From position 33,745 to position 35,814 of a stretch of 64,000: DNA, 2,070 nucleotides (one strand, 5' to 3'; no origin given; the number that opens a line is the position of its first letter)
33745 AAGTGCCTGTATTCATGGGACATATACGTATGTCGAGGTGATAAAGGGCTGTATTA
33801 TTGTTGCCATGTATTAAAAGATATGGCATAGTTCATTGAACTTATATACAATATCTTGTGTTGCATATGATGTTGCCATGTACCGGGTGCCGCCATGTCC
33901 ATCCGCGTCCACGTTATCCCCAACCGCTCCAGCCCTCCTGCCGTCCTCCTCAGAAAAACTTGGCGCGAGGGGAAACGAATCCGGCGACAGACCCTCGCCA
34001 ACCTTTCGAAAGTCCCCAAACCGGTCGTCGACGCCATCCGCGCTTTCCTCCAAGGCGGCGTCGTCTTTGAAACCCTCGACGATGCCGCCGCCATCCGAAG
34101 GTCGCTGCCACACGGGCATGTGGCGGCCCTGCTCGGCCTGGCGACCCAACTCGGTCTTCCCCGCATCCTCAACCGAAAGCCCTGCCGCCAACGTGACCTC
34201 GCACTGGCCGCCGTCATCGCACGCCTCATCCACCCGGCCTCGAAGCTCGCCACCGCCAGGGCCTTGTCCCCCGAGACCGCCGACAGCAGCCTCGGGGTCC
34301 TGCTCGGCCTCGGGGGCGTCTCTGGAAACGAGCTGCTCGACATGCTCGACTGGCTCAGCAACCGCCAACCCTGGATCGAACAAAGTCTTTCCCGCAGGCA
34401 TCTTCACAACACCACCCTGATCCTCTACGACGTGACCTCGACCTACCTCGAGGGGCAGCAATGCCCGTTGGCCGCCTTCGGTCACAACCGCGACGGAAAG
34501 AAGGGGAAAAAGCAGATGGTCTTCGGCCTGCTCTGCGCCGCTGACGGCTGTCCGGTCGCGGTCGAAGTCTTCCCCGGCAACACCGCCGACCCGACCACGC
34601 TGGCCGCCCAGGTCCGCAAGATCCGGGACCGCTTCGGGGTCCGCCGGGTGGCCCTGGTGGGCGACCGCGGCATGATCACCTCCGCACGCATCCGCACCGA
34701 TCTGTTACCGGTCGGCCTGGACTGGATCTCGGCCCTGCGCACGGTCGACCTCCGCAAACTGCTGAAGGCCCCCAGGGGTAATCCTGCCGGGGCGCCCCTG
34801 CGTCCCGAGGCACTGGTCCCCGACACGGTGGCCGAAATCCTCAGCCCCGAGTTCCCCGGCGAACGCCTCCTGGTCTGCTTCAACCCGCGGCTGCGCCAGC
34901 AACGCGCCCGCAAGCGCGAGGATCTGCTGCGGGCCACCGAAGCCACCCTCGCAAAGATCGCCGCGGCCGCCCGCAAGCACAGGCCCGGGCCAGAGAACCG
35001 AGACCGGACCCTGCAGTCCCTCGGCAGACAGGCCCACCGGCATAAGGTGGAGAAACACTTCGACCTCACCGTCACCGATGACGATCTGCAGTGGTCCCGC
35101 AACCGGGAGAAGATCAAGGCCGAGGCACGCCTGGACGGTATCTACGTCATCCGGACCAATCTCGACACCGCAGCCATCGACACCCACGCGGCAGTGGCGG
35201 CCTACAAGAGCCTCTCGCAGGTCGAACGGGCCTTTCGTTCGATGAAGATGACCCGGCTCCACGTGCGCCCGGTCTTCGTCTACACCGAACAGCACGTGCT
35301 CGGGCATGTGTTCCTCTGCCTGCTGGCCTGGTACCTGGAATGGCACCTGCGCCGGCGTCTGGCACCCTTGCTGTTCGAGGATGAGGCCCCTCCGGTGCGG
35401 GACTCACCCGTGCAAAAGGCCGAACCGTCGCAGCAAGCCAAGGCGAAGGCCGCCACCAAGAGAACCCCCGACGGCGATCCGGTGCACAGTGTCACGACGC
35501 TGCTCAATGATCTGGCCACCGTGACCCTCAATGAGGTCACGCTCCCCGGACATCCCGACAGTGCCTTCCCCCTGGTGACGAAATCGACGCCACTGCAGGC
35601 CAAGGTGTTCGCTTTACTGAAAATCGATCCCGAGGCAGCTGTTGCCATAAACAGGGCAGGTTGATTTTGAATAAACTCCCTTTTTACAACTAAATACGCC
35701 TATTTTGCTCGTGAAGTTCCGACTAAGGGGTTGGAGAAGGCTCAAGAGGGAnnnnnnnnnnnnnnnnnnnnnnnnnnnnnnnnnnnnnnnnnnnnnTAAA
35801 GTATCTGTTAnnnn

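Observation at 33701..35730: IS1634-family element inserted into a family-A repeat; insertion site and 9-bp TSD validated against an uninterrupted paralogous repeat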

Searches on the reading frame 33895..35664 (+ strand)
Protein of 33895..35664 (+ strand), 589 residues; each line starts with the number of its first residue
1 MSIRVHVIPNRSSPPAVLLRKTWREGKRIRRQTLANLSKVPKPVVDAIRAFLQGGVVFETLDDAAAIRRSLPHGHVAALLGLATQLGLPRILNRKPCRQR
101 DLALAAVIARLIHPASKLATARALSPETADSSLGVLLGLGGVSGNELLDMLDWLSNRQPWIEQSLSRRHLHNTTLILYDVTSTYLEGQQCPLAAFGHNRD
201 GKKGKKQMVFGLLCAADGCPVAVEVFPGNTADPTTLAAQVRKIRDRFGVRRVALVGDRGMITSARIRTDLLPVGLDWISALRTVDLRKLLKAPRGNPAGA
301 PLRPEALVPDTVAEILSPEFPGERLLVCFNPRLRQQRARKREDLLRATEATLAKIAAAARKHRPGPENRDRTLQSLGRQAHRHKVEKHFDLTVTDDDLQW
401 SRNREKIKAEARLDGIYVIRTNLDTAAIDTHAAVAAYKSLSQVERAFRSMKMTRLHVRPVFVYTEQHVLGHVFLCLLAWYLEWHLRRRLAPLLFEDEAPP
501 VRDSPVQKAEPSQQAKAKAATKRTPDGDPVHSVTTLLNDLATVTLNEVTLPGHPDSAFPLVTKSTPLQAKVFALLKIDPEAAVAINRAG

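Call 5: search_protein_families(library=ncbifam, proteins=[window:33895-35664:+], max_evalue=0.01)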
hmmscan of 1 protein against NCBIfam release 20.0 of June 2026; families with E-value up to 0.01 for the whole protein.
window:33895-35664:+ (589 aa): 3 families
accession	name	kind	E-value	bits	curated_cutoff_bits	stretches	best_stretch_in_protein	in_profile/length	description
NF033559.2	transpos_IS1634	equivalog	4e-93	313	100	1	32-578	4-482/483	IS1634 family transposase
NF033551.1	transpos_IS1182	equivalog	0.0053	15.7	270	0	216-263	276-324/488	IS1182 family transposase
NF033592.1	transpos_IS4_1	equivalog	0.008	15.3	115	0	407-478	253-324/332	IS4 family transposase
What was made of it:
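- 33895..35664 (+): Transposase gene, 589 aa, full length. Catalytic D179, D257 and E444, with motif Y437-x2-L-x3-E444-x6-K451. NCBIfam NF033559, 313 bits against a cutoff of 100 (call 5).
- On IS1634 family: NF033559, 313 bits against a cutoff of 100, covering profile positions 4-482 of 483 (call 5).
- Closest known: IS4 family proper. Different: The NCBIfam IS4 model scores only 15 bits against a cutoff of 115 (call 5).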

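Call 6: search_protein_families(library=pfam, proteins=[window:33895-35664:+], max_evalue=0.01)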
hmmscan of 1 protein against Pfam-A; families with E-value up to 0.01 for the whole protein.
window:33895-35664:+ (589 aa): 1 family
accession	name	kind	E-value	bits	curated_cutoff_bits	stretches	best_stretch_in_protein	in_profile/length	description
PF01609.27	DDE_Tnp_1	-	1.9e-14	54.4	23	1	175-481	6-200/200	Transposase DDE domain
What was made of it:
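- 33895..35664 (+): Pfam DDE_Tnp_1, 54 bits (call 6).
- On IS1634 family: Pfam PF01609, 54 bits against a cutoff of 23 (call 6).
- NCBIfam IS1634 model, 313 bits against a cutoff of 100 (call 5), and Pfam DDE_Tnp_1 (call 6).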

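Call 7: find_encoding_contigs(protein=window:33895-35664:+, flank=6000, max_places=10)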
Protein window:33895-35664:+ (589 aa): 2 contigs read that carry it; 2 places shown.
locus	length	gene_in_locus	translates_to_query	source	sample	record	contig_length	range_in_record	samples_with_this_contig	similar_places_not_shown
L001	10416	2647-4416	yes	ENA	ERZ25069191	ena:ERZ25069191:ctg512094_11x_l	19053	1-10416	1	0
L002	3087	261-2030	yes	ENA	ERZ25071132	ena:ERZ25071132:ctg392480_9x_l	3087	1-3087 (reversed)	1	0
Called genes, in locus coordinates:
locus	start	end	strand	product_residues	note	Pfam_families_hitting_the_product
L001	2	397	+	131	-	?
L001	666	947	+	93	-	-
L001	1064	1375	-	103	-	-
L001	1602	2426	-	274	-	-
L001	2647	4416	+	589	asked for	PF01609:DDE_Tnp_1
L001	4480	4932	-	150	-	-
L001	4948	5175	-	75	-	-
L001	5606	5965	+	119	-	-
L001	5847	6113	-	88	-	-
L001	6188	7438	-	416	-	PF13356:Arm-DNA-bind_3, PF22022:Phage_int_M, PF00589:Phage_integrase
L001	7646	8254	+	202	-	PF00589:Phage_integrase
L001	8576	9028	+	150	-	-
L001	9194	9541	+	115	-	-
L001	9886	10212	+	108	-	PF12762:DDE_Tnp_IS1595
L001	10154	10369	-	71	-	-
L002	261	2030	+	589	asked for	PF01609:DDE_Tnp_1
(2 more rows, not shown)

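Call 14: find_related_loci(query=window:33895-35664:+, collection=genome_contigs, flank=3000)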
Query window:33895-35664:+ (589 aa) in genome_contigs; peptide patterns used: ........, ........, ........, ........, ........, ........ (x = any residue, [..] = any of these).
102 stretches matched a pattern; 28 encode a relative of the query (tblastn E <= 1e-3); 28 distinct loci.
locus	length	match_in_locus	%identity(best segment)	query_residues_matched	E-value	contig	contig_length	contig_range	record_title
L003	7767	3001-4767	99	1-589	0e+0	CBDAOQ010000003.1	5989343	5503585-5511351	MAG: Candidatus Versatilivorator sp. isolate 6a61018a-c988-4e23-9d40-021d3d713c5d genome assembly, contig: contig_3, who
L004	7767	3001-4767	98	1-589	0e+0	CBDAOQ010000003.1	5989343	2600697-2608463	MAG: Candidatus Versatilivorator sp. isolate 6a61018a-c988-4e23-9d40-021d3d713c5d genome assembly, contig: contig_3, who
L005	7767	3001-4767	99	1-589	0e+0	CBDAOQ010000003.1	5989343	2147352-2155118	MAG: Candidatus Versatilivorator sp. isolate 6a61018a-c988-4e23-9d40-021d3d713c5d genome assembly, contig: contig_3, who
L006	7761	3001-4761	82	1-589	0e+0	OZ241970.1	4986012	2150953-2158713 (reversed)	MAG: Candidatus Versatilivorator sp. isolate cab9fe59-187a-48cc-98ea-4e9e5a22d3a3 genome assembly, chromosome: 1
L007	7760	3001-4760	80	1-589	0e+0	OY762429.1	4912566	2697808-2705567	MAG: Terriglobia bacterium isolate aa40cff0-ace7-4b53-8087-0ef5d3f4acaf genome assembly, chromosome: 1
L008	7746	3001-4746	64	1-577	0e+0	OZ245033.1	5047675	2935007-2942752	MAG: Candidatus Multivorans sp. isolate ccabee53-d9e3-4e52-b566-adb1483e4997 genome assembly, chromosome: 1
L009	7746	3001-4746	63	1-577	0e+0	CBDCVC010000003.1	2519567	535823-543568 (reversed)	MAG: Candidatus Multivorans sp. isolate d43f0643-08c3-4d58-9c0e-53586e9ec49c genome assembly, contig: contig_3, whole ge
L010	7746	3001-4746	63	1-577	0e+0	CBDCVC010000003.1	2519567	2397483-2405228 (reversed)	MAG: Candidatus Multivorans sp. isolate d43f0643-08c3-4d58-9c0e-53586e9ec49c genome assembly, contig: contig_3, whole ge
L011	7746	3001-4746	63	1-577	0e+0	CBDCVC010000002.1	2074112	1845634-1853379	MAG: Candidatus Multivorans sp. isolate d43f0643-08c3-4d58-9c0e-53586e9ec49c genome assembly, contig: contig_2, whole ge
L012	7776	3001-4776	63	1-587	0e+0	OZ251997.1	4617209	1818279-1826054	MAG: Candidatus Multivorans sp. isolate 0020eb3c-7439-4c9e-8c72-55202c0a045f genome assembly, chromosome: 1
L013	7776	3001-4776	63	1-587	0e+0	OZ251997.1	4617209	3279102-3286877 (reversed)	MAG: Candidatus Multivorans sp. isolate 0020eb3c-7439-4c9e-8c72-55202c0a045f genome assembly, chromosome: 1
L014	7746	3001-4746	63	1-577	0e+0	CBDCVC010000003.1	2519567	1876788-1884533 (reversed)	MAG: Candidatus Multivorans sp. isolate d43f0643-08c3-4d58-9c0e-53586e9ec49c genome assembly, contig: contig_3, whole ge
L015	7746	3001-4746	63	1-577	0e+0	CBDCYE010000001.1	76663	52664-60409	MAG: Candidatus Multivorans sp. isolate ccabee53-d9e3-4e52-b566-adb1483e4997 genome assembly, contig: contig_1, whole ge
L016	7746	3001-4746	63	1-577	0e+0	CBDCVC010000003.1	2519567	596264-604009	MAG: Candidatus Multivorans sp. isolate d43f0643-08c3-4d58-9c0e-53586e9ec49c genome assembly, contig: contig_3, whole ge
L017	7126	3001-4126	50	212-586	2e-82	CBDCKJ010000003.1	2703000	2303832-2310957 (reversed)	MAG: Longimicrobiales bacterium isolate e5e6e237-df96-4168-887b-12d3b9a40ed9 genome assembly, contig: contig_3, whole ge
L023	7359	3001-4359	35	32-492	7e-63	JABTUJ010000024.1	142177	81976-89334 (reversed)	MAG: Verrucomicrobiales bacterium isolate H5_VER1 seq0024, whole genome shotgun sequence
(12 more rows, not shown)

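Call 50: search_dna_similar(query=window:33895-35664:+, collection=plasmids, mode=protein, max_rows=12)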
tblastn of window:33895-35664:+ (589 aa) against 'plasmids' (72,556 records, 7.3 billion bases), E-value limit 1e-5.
Records with a match: 78; places in all: 156; records where one place covers at least 80% of the query: 23.
Best place of each record, by identity: <60% 78.
By first word of the organism name: Mesorhizobium 11; Rhodococcus 9; Mycobacterium 9; Acidiphilium 6; Cupriavidus 6; Cereibacter 5; Novosphingobium 3; Bradyrhizobium 2; Paraburkholderia 2; Gloeothece 2; and 18 more.
By predicted mobility (MOB-suite, as given by PLSDB): non-mobilizable 44; conjugative 21; mobilizable 13.
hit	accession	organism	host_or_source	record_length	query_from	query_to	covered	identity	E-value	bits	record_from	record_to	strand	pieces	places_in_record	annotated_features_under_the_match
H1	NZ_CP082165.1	Bradyrhizobium sp. 186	Acmispon strigosus,cell culture,root ...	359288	8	577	97%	53.0%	3e-147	477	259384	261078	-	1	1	IS1634 family transposase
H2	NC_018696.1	Paraburkholderia phenoliruptrix BR3459a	Mimosa flocculosa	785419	3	579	98%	49.1%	2e-148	480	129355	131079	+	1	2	IS1634 family transposase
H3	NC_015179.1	Acidiphilium multivorum AIU301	-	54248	5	579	98%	48.4%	5e-144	468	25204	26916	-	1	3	IS1634 family transposase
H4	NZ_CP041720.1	Acidiphilium multivorum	Cell culture,activated sludge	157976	5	579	98%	48.3%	2e-142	463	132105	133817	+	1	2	IS1634 family transposase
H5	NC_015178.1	Acidiphilium multivorum AIU301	-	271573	2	579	98%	47.8%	1e-142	464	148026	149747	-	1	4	IS1634 family transposase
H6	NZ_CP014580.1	Paraburkholderia phytofirmans OLGA172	-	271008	8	581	97%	47.9%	3e-146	474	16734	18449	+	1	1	IS1634 family transposase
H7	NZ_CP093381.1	Rhodococcus opacus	cell culture,forest soil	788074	16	575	95%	45.1%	1e-107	362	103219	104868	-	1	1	IS1634 family transposase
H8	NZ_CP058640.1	Rhodococcus sp. ZPP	cell culture,soil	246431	16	575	95%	45.1%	2e-107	362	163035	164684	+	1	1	IS1634 family transposase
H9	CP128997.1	Rhodococcus opacus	sludge,sludge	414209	16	575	95%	45.0%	1e-88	375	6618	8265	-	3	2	none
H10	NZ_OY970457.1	Mycobacterium riyadhense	-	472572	16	576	95%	43.0%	9e-96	328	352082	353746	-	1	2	IS1634 family transposase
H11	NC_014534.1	Gloeothece verrucosa PCC 7822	fresh water in rice field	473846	8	577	97%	42.1%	7e-131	430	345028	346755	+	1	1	IS1634 family transposase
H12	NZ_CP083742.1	Mycobacterium ulcerans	Cynoglossus semilaevis,whole ...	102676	14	566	94%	43.1%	1e-104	353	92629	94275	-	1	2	transposase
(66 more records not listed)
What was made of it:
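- On A named ISfinder element (same IS, at least about 95% identity): The best annotated relative in the plasmid collection is 53% identical (call 50).
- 43-53% identical to annotated 'IS1634 family transposase' genes on Bradyrhizobium, Paraburkholderia, Acidiphilium, Rhodococcus and Mycobacterium plasmids (call 50).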

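Call 51: get_annotated_region(hit=H3, flank=700)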
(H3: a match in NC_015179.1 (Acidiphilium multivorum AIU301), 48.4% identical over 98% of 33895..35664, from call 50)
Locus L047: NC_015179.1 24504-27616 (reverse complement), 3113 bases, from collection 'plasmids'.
description: Acidiphilium multivorum AIU301 plasmid pACMV3, complete sequence
organism: Acidiphilium multivorum AIU301 (NCBI taxid 926570)
taxonomy: Bacteria; Pseudomonadota; Alphaproteobacteria; Rhodospirillales; Acetobacteraceae; Acidiphilium; Acidiphilium multivorum; Acidiphilium multivorum AIU301
host: -; source: -; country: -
typing (MOB-suite, as given by PLSDB): mobilizable; replicon rep_cluster_234; relaxase MOBF
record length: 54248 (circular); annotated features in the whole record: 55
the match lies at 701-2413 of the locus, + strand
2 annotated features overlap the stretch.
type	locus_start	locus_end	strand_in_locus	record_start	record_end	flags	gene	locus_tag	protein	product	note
CDS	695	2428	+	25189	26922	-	-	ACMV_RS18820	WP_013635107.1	IS1634 family transposase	-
CDS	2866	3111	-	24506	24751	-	-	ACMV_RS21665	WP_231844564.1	hypothetical protein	-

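Call 52: get_annotated_region(hit=H4, flank=700)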
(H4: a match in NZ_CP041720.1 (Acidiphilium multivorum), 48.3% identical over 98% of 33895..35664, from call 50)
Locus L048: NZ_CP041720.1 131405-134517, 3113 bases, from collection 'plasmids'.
description: Acidiphilium multivorum strain JZ-6 plasmid unnamed4, complete sequence
organism: Acidiphilium multivorum (NCBI taxid 62140)
taxonomy: Bacteria; Pseudomonadota; Alphaproteobacteria; Rhodospirillales; Acetobacteraceae; Acidiphilium; Acidiphilium multivorum
host: -; source: Cell culture,activated sludge; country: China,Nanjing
typing (MOB-suite, as given by PLSDB): conjugative; replicon rep_cluster_748; relaxase MOBF; mating-pair formation MPF_T
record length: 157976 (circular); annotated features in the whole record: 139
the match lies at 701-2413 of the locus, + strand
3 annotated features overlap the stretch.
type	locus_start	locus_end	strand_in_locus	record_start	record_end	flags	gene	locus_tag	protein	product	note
CDS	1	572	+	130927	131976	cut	-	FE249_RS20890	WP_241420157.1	AAA family ATPase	-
CDS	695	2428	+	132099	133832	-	-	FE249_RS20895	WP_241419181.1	IS1634 family transposase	-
CDS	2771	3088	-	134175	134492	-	-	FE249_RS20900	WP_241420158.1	hypothetical protein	-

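Call 53: get_annotated_region(hit=H5, flank=700)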
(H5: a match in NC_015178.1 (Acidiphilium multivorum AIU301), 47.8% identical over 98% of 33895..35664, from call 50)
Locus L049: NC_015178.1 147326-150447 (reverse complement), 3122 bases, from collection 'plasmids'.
description: Acidiphilium multivorum AIU301 plasmid pACMV1, complete sequence
organism: Acidiphilium multivorum AIU301 (NCBI taxid 926570)
taxonomy: Bacteria; Pseudomonadota; Alphaproteobacteria; Rhodospirillales; Acetobacteraceae; Acidiphilium; Acidiphilium multivorum; Acidiphilium multivorum AIU301
host: -; source: -; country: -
typing (MOB-suite, as given by PLSDB): conjugative; replicon rep_cluster_748; relaxase MOBF; mating-pair formation MPF_T
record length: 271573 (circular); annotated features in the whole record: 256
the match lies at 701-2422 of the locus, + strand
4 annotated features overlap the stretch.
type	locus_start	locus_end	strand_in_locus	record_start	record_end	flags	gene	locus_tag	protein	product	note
CDS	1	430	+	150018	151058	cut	-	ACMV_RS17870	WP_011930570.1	IS110 family transposase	-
CDS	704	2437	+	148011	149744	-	-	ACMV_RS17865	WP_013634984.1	IS1634 family transposase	-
CDS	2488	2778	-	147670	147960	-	-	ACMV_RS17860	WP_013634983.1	hypothetical protein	-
CDS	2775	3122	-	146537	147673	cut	virB10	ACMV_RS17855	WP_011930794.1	type IV secretion system protein VirB10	-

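Call 54: get_annotated_region(hit=H1, flank=700)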
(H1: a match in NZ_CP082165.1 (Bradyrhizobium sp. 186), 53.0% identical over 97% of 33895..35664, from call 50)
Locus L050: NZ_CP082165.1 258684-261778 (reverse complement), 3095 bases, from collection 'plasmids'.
description: Bradyrhizobium sp. 186 plasmid p186_1, complete sequence
organism: Bradyrhizobium sp. 186 (NCBI taxid 2782654)
taxonomy: Bacteria; Pseudomonadota; Alphaproteobacteria; Hyphomicrobiales; Nitrobacteraceae; Bradyrhizobium; Bradyrhizobium sp. 186
host: -; source: Acmispon strigosus,cell culture,root nodule; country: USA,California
typing (MOB-suite, as given by PLSDB): conjugative; replicon rep_cluster_506; relaxase MOBP; mating-pair formation MPF_T
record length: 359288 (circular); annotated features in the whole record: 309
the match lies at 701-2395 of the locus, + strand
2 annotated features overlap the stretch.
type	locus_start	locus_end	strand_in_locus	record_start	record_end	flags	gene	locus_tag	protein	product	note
CDS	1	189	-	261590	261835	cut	-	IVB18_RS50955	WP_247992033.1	type II toxin-antitoxin system VapB family antitoxin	-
CDS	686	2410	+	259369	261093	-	-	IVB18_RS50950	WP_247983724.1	IS1634 family transposase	-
